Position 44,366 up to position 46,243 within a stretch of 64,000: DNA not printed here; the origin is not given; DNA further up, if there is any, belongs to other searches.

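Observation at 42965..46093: apbE - doxX - Tat-anchored Gfo/Idh/MocA dehydrogenase operon: candidate undescribed flavinylation-linked periplasmic dehydrogenase-to-quinone module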

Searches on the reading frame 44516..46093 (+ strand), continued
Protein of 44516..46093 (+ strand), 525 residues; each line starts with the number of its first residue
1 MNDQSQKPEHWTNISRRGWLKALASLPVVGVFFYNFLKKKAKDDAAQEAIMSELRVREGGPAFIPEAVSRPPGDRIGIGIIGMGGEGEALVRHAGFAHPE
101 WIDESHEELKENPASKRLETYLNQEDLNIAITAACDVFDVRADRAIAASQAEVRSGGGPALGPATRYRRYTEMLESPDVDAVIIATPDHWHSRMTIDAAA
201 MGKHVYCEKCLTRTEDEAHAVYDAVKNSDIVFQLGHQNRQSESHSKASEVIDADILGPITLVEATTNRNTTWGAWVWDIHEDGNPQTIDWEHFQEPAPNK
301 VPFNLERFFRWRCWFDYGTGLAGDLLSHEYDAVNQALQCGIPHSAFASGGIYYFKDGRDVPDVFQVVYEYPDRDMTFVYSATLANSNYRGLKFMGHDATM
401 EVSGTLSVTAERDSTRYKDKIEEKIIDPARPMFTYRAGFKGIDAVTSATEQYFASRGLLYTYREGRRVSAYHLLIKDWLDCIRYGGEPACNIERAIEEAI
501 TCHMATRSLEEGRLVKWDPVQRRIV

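Call 25: find_related_loci(query=A1, collection=genome_contigs, flank=6000)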
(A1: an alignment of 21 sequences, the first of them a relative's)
Query A1 (525 aa) in genome_contigs; peptide patterns used: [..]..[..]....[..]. (x = any residue, [..] = any of these).
600 stretches matched a pattern (row limit reached: there are more); 595 encode a relative of the query (tblastn E <= 1e-3); the best 80 are kept; 80 distinct loci.
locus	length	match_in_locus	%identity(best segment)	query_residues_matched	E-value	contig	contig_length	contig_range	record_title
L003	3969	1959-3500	62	13-525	0e+0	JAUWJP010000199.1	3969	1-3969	MAG: Candidatus Aminicenantes bacterium isolate CSMAG_2323 CSMAG_2323_k127_9254736_length_3969_cov_26.3594, whole genome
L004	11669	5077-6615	64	14-525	0e+0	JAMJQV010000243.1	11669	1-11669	MAG: Gemmatimonadota bacterium isolate Bin_S43_056 Contig_S43_5244583, whole genome shotgun sequence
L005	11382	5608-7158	62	8-525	0e+0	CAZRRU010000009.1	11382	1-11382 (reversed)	MAG TPA_asm: uncultured Gemmatimonadota bacterium isolate binchicken_co231_243 genome assembly, contig: k141_3510946, wh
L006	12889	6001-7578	61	1-525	0e+0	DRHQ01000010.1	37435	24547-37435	MAG TPA_asm: Candidatus Aminicenantes bacterium isolate HyVt-373 HyVt-373_k145_135329, whole genome shotgun sequence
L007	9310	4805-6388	54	5-525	0e+0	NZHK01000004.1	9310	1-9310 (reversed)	MAG: Candidatus Neomarinimicrobiota bacterium isolate MED648 MHASMcontig_313761, whole genome shotgun sequence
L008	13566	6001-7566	54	12-525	0e+0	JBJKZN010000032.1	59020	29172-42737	MAG: Candidatus Neomarinimicrobiota bacterium isolate LRMED-167 Marinisoma-LRMED-167-C534, whole genome shotgun sequence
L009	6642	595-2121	53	14-525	0e+0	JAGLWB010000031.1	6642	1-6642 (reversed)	MAG: Bacteroidales bacterium isolate RS_12_1 ZL285.bin.1.fa_31, whole genome shotgun sequence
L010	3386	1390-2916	54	14-525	0e+0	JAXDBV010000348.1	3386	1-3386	MAG: Bacteroidales bacterium isolate POMEDNA-B27 Raw2_k127_2172133, whole genome shotgun sequence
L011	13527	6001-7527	51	14-525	6e-171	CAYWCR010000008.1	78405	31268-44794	MAG TPA_asm: uncultured Bacteroidales bacterium isolate binchicken_co259_28 genome assembly, contig: NODE_65_length_7840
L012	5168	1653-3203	50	1-525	2e-173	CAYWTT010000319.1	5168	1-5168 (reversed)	MAG TPA_asm: uncultured Prolixibacteraceae bacterium isolate binchicken_co152_14 genome assembly, contig: NODE_15957_len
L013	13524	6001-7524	51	15-525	2e-167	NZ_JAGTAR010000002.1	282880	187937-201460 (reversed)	Carboxylicivirga sediminis strain JR1 scaffold_2_length=282881, whole genome shotgun sequence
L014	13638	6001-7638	49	1-525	2e-166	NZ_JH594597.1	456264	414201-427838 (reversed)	Odoribacter laneus YIT 12061 supercont1.2, whole genome shotgun sequence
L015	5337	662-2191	49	13-525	7e-169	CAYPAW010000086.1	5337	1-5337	MAG TPA_asm: uncultured Mariniphaga sp. isolate SRP067234_co1_242 genome assembly, contig: k99_586174, whole genome shot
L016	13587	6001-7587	49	16-525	2e-164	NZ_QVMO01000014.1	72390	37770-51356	Dysgonomonas sp. 521 scaffold14_size72390, whole genome shotgun sequence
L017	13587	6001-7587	49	16-525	1e-163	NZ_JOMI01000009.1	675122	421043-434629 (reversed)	Prevotella sp. 10(H) K348DRAFT_scf7180000000024_quiver.9_C, whole genome shotgun sequence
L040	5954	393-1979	41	4-525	7e-129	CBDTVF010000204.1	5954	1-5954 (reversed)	MAG TPA_asm: uncultured Gammaproteobacteria bacterium isolate SRR7614714_binner23_Refined_33 genome assembly, contig: ER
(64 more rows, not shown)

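Call 31: search_solved_structures(query=window:44516-46093:+, max_evalue=0.001, show_alignments=1)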
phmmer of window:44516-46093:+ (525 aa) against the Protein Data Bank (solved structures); distinct sequences matched with E-value up to 0.001: 59.
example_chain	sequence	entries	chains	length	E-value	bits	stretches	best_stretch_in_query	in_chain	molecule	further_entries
8tdf_A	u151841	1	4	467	1.2e-23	86.8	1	165-374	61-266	Dehydrogenase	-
8tdh_A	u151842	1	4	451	1.4e-23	86.5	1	165-374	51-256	Predicted dehydrogenases and related proteins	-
7xr9_A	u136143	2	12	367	9.6e-17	63.9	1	119-285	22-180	DgpA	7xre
6a3f_A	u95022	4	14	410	5.5e-16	61.4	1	146-263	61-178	Putative dehydrogenase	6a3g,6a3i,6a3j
3e18_A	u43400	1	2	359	5.1e-12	48.3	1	130-290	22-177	oxidoreductase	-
3ezy_A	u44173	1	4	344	2.8e-11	45.9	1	160-263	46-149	Dehydrogenase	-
4gqa_A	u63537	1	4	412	1.2e-10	43.9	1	158-257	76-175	NAD binding Oxidoreductase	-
3cea_A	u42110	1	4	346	1.3e-10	43.7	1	159-260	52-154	Myo-inositol 2-dehydrogenase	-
5a02_A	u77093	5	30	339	1.6e-10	43.4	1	166-263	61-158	ALDOSE-ALDOSE OXIDOREDUCTASE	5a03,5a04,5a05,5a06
3db2_A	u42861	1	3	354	1.7e-10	43.4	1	173-267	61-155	putative NADPH-dependent oxidoreductase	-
9m3d_B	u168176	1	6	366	9.9e-10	40.8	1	132-281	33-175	DgpA1 from W974-1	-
4n54_A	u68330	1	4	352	3e-09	39.2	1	160-264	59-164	Inositol dehydrogenase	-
4mkx_A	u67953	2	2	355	3.1e-09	39.2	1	160-264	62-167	Inositol dehydrogenase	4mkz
2glx_A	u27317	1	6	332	3.8e-09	38.9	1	169-253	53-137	1,5-anhydro-D-fructose reductase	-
3e82_A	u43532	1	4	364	1.6e-08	36.8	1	174-264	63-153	Putative oxidoreductase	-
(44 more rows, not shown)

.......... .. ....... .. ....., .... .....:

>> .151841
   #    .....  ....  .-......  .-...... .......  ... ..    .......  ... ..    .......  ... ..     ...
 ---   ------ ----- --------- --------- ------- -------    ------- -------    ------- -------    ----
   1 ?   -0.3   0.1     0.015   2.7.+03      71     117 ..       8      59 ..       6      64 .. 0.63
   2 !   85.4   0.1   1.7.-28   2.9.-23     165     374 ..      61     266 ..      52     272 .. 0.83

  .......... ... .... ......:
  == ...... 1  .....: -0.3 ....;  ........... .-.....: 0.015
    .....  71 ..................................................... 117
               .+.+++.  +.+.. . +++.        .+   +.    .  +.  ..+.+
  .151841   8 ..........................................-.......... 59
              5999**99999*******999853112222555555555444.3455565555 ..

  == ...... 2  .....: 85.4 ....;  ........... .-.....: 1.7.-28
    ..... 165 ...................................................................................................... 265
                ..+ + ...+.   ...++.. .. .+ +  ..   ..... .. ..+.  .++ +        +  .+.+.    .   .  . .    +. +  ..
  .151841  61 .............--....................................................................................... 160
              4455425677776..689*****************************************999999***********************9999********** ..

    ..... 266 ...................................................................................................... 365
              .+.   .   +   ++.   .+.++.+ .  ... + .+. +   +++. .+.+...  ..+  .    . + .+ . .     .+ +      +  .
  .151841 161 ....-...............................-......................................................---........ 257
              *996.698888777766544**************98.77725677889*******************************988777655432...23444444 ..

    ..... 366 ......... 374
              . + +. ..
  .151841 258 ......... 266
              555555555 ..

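Call 36: predict_structure(alignment_id=A2)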
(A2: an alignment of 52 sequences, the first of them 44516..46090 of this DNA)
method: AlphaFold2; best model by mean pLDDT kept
length: 525 residues; sequences in the alignment: 52
mean_pLDDT: 85.6   pTM: 0.84
mean pLDDT of the five models: 85.6, 85.3, 84.9, 84.1, 83.0
residues with pLDDT >= 90: 353; 70-90: 73; 50-70: 53; < 50: 46
segments of 3 or more residues with pLDDT < 50: 1-15, 23-30, 57-69, 439-448
pLDDT, mean of each block of 10 residues (from residue 1): 34 49 46 57 58 51 39 85 96 95 94 88 92 98 97 84 96 98 97 98 97 96 98 93 87 94 93 91 97 95 96 94 94 95 98 95 97 97 89 97 88 94 90 69 45 62 75 95 93 97 97 97 96
secondary structure, 60 per line:
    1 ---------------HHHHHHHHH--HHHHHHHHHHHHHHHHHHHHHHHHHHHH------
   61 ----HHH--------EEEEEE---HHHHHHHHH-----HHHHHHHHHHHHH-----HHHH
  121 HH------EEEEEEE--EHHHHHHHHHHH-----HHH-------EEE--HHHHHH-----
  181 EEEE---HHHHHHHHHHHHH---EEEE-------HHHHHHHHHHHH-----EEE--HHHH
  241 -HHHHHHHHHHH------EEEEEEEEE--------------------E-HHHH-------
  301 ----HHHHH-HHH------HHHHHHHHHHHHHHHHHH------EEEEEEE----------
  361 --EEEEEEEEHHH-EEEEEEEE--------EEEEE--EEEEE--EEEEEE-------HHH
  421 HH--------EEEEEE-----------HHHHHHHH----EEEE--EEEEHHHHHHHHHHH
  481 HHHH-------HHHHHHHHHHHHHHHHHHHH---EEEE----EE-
elements in order: H16-24 H27-54 E76-81 H85-93 H99-111 H117-122 E129-135 H139-149 E165-167 H170-175 E181-184 H188-200 E204-207 H215-226 E232-234 H237-240 H242-252 E259-267 H290-293 H305-309 H320-337 E344-350 E363-370 E375-382 E391-395 E398-402 E405-410 H418-422 E431-436 H448-455 E460-463 E466-469 H470-484 H492-511 E515-518

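Call 40: search_protein_families(library=ncbifam, proteins=[L016:4007-5020:+, L016:5404-5898:+, L016:5902-7593:+, L016:7708-9195:+, L016:9152-10147:+, L016:10226-11140:+, L016:11216-12199:+, L016:12550-13428:+], max_evalue=0.00001)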
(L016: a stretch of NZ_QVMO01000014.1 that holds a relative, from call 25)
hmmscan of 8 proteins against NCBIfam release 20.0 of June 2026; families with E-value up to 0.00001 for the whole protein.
L016:4007-5020:+ (338 aa): 7 families
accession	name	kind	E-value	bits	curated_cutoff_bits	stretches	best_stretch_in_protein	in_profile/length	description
NF041392.1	XylDh_Gfo6_Halo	equivalog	6.1e-25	87.8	350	1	7-324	12-337/350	D-xylose 1-dehydrogenase Gfo6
TIGR04380.1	myo_inos_iolG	equivalog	1e-18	67.3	355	1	12-147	2-138/330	inositol 2-dehydrogenase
NF052479.1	LevoglcsnDh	equivalog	3.3e-15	55.6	650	1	41-164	41-166/386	levoglucosan dehydrogenase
NF040723.1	UDP-GlcNAcDh_Arch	equivalog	4.6e-14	52.7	450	1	13-129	2-116/302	UDP-N-acetylglucosamine 3-dehydrogenase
NF052679.1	InsChiInosDhIolG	equivalog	3.7e-08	32.8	540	1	12-127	3-120/343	bifunctional inositol 2-dehydrogenase/D-chiro-inositol 1-dehydrogenase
NF007574.0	PRK10206.1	equivalog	1.4e-07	30.9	352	1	14-256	10-244/345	oxidoreductase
NF058561.1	BT_2158_fam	equivalog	4.5e-07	28.8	750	1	71-154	94-179/487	glycoside 3-dehydrogenase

L016:5404-5898:+ (165 aa): 0 families

L016:5902-7593:+ (564 aa): 9 families
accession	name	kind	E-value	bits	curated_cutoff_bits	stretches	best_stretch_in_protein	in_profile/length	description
NF058561.1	BT_2158_fam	equivalog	1.3e-32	113.1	750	1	177-411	78-290/487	glycoside 3-dehydrogenase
TIGR04380.1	myo_inos_iolG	equivalog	6e-22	77.9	355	1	180-287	51-156/330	inositol 2-dehydrogenase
NF040723.1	UDP-GlcNAcDh_Arch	equivalog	1.6e-16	60.7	450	1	180-293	48-158/302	UDP-N-acetylglucosamine 3-dehydrogenase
NF052479.1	LevoglcsnDh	equivalog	1.7e-15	56.6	650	1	183-274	63-154/386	levoglucosan dehydrogenase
NF008607.0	PRK11579.1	subfamily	2e-13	50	330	1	186-286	57-157/346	oxidoreductase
NF052679.1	InsChiInosDhIolG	equivalog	3.8e-12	45.9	540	1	180-285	53-158/343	bifunctional inositol 2-dehydrogenase/D-chiro-inositol 1-dehydrogenase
NF041392.1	XylDh_Gfo6_Halo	equivalog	2.5e-10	39.7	350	1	182-274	71-163/350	D-xylose 1-dehydrogenase Gfo6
NF007574.0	PRK10206.1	equivalog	2e-08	33.7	352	1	185-279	57-151/345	oxidoreductase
NF058563.1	BT_2159_fam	equivalog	2.2e-06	26.9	650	1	171-281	40-150/350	disaccharide 3-dehydrogenase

L016:7708-9195:+ (496 aa): 8 families
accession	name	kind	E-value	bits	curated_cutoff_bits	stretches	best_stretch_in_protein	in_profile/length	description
NF058561.1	BT_2158_fam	equivalog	5.7e-269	892.6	750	1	11-496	1-487/487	glycoside 3-dehydrogenase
TIGR04380.1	myo_inos_iolG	equivalog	1.9e-18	66.4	355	1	46-202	1-158/330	inositol 2-dehydrogenase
NF040723.1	UDP-GlcNAcDh_Arch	equivalog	8.4e-16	58.4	450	1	47-193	1-145/302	UDP-N-acetylglucosamine 3-dehydrogenase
NF052479.1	LevoglcsnDh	equivalog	7.3e-14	51.2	650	1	70-192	37-157/386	levoglucosan dehydrogenase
NF052679.1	InsChiInosDhIolG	equivalog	2.1e-12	46.7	540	1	47-198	3-157/343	bifunctional inositol 2-dehydrogenase/D-chiro-inositol 1-dehydrogenase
NF008607.0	PRK11579.1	subfamily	1.1e-08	34.4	330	1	73-198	31-154/346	oxidoreductase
NF041392.1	XylDh_Gfo6_Halo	equivalog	1e-07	31.1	350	1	46-198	16-172/350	D-xylose 1-dehydrogenase Gfo6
NF058563.1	BT_2159_fam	equivalog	1.5e-07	30.8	650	1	48-192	2-146/350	disaccharide 3-dehydrogenase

L016:9152-10147:+ (332 aa): 0 families

L016:10226-11140:+ (305 aa): 1 family
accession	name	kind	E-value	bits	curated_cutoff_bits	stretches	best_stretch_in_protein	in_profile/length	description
TIGR04379.1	myo_inos_iolE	equivalog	9.3e-15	54.9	290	1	57-246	23-213/290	myo-inosose-2 dehydratase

L016:11216-12199:+ (328 aa): 1 family
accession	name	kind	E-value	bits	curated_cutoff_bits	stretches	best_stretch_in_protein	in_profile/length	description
NF007774.0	PRK10461.1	equivalog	1.6e-60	204.8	498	1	20-325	36-348/351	FAD:protein FMN transferase ApbE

L016:12550-13428:+ (293 aa): 3 families
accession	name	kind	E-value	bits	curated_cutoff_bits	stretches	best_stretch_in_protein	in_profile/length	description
TIGR00945.1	tatC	equivalog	6.2e-47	160.3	132.7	1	14-255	2-215/215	twin-arginine translocase subunit TatC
TIGR01912.1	TatC-Arch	equivalog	1.8e-37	129.3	192.6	1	29-263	4-230/234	Sec-independent protein translocase TatC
NF008174.0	PRK10921.1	equivalog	2.8e-32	112.3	432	1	85-279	58-253/258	Sec-independent protein translocase subunit TatC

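Call 41: fold_search(model_id=the predicted structure, library=pdb)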
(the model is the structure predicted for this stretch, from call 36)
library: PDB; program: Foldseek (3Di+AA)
matches with E <= 10: 1610; with E <= 0.001: 323
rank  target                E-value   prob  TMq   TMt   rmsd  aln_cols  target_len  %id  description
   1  6a3i_B                3.5e-21  1.00  0.54  0.74   5.3       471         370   18  Levoglucosan dehydrogenase, complex with NADH and levoglucosan (released 2018-09-26)
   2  6a3j_A                5.0e-21  1.00  0.53  0.72   6.4       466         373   17  Levoglucosan dehydrogenase, complex with NADH and L-sorbose (released 2018-09-26)
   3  6a3j_C                6.7e-21  1.00  0.54  0.73   5.8       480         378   17  Levoglucosan dehydrogenase, complex with NADH and L-sorbose (released 2018-09-26)
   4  6a3g_D                1.3e-20  1.00  0.53  0.73   5.7       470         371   17  Levoglucosan dehydrogenase, complex with NADH (released 2018-09-26)
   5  6a3g_A                1.8e-20  1.00  0.53  0.72   6.3       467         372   17  Levoglucosan dehydrogenase, complex with NADH (released 2018-09-26)
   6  6a3i_A                1.9e-20  1.00  0.52  0.71   7.1       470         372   17  Levoglucosan dehydrogenase, complex with NADH and levoglucosan (released 2018-09-26)
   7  6a3g_C                2.0e-20  1.00  0.54  0.74   6.1       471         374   17  Levoglucosan dehydrogenase, complex with NADH (released 2018-09-26)
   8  6a3g_B                2.8e-20  1.00  0.53  0.72   6.2       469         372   17  Levoglucosan dehydrogenase, complex with NADH (released 2018-09-26)
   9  6z3c_BBB              3.2e-20  1.00  0.54  0.73   9.6       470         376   17  High resolution structure of RgNanOx (released 2020-06-03)
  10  3gfg_I                4.8e-20  1.00  0.48  0.73  10.9       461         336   15  Structure of putative oxidoreductase yvaA from Bacillus subtilis in triclinic form (released 2009-03-24)
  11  4gqa_C                5.0e-20  1.00  0.52  0.70   7.7       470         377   18  Crystal structure of NAD binding oxidoreductase from Klebsiella pneumoniae (released 2012-09-12)
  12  6a3i_C                6.7e-20  1.00  0.54  0.75   5.6       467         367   18  Levoglucosan dehydrogenase, complex with NADH and levoglucosan (released 2018-09-26)
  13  4gqa_D                6.7e-20  1.00  0.52  0.70   7.3       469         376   18  Crystal structure of NAD binding oxidoreductase from Klebsiella pneumoniae (released 2012-09-12)
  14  3gfg_A                6.7e-20  1.00  0.48  0.71  11.3       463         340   15  Structure of putative oxidoreductase yvaA from Bacillus subtilis in triclinic form (released 2009-03-24)
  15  5yab_A                7.5e-20  1.00  0.53  0.74   6.7       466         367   17  Crystal structure of scyllo-inositol dehydrogenase with L-glucose dehydrogenase activity (released 2018-05-23)
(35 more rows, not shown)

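Call 52: search_protein_families(library=pfam, proteins=[L008:7593-8798:+, L008:8782-10050:+, L008:10054-10725:+, L008:10694-11647:+, L016:9152-10147:+, L016:10226-11140:+, L014:763-2019:+, L014:2029-5430:+, L040:2178-5813:+, L006:4069-4911:-], max_evalue=0.0001)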
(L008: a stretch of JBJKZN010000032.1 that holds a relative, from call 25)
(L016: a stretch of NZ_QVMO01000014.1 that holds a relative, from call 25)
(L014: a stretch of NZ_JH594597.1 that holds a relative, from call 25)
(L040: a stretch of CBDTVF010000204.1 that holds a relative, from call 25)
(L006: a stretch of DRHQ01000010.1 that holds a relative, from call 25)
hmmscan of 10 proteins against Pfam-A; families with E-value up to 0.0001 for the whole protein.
L008:7593-8798:+ (402 aa): 3 families
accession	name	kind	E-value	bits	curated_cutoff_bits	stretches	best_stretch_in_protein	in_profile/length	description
PF03825.22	Nuc_H_symport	-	4.4e-99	332.6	25.9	1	1-395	1-398/400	Nucleoside H+ symporter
PF12832.13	MFS_1_like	-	2.5e-31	109.5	25.2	1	40-356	38-363/373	MFS_1 like family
PF07690.21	MFS_1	-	3.5e-18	66.1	33.4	2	251-390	45-170/347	Major Facilitator Superfamily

L008:8782-10050:+ (423 aa): 2 families
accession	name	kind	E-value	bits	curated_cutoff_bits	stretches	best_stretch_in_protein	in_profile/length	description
PF01408.29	GFO_IDH_MocA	-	1.4e-16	61.7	24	1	14-136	2-111/120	Oxidoreductase family, NAD-binding Rossmann fold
PF22725.1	GFO_IDH_MocA_C3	-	3.8e-06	27.4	27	1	168-217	13-65/124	GFO/IDH/MocA C-terminal domain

L008:10054-10725:+ (224 aa): 1 family
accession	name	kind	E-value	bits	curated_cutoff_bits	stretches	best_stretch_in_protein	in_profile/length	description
PF06439.18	3keto-disac_hyd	-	1.1e-46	159.6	26.8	1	28-222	1-187/187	3-keto-disaccharide hydrolase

L008:10694-11647:+ (318 aa): 1 family
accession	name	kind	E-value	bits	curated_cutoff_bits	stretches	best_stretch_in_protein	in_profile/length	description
PF01261.30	AP_endonuc_2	-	3.2e-23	83.1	31.1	1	83-309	11-248/249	Xylose isomerase-like TIM barrel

L016:9152-10147:+ (332 aa): 1 family
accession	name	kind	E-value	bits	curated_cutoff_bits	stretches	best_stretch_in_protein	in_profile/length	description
PF06439.18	3keto-disac_hyd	-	1.5e-45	156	26.8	1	103-329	1-187/187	3-keto-disaccharide hydrolase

L016:10226-11140:+ (305 aa): 1 family
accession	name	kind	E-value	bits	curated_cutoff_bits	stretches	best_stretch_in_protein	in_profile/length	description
PF01261.30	AP_endonuc_2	-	1.9e-18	67.5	31.1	1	64-295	2-248/249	Xylose isomerase-like TIM barrel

L014:763-2019:+ (419 aa): 3 families
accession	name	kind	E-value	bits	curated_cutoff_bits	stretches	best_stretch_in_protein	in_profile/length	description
PF19051.5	GFO_IDH_MocA_C2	-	4.2e-143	475.8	23.3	1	166-419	2-254/254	Oxidoreductase family, C-terminal alpha/beta domain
PF01408.29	GFO_IDH_MocA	-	3.1e-21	76.7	24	1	41-152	4-118/120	Oxidoreductase family, NAD-binding Rossmann fold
PF22725.1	GFO_IDH_MocA_C3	-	9.2e-07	29.3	27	1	236-308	32-103/124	GFO/IDH/MocA C-terminal domain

L014:2029-5430:+ (1134 aa): 2 families
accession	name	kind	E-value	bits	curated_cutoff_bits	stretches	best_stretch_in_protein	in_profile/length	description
PF06439.18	3keto-disac_hyd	-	4.6e-84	281.6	26.8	2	944-1131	1-187/187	3-keto-disaccharide hydrolase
PF13646.12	HEAT_2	-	4.4e-22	78.6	27.7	1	344-418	8-83/88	HEAT repeats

L040:2178-5813:+ (1212 aa): 0 families

L006:4069-4911:- (281 aa): 1 family
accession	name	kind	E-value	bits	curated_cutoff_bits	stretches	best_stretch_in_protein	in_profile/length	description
PF07009.16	NusG_II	-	3.4e-17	63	29.6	1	188-273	18-106/107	NusG domain II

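Call 61: find_encoding_contigs(protein=P0001, flank=10000, max_places=2)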
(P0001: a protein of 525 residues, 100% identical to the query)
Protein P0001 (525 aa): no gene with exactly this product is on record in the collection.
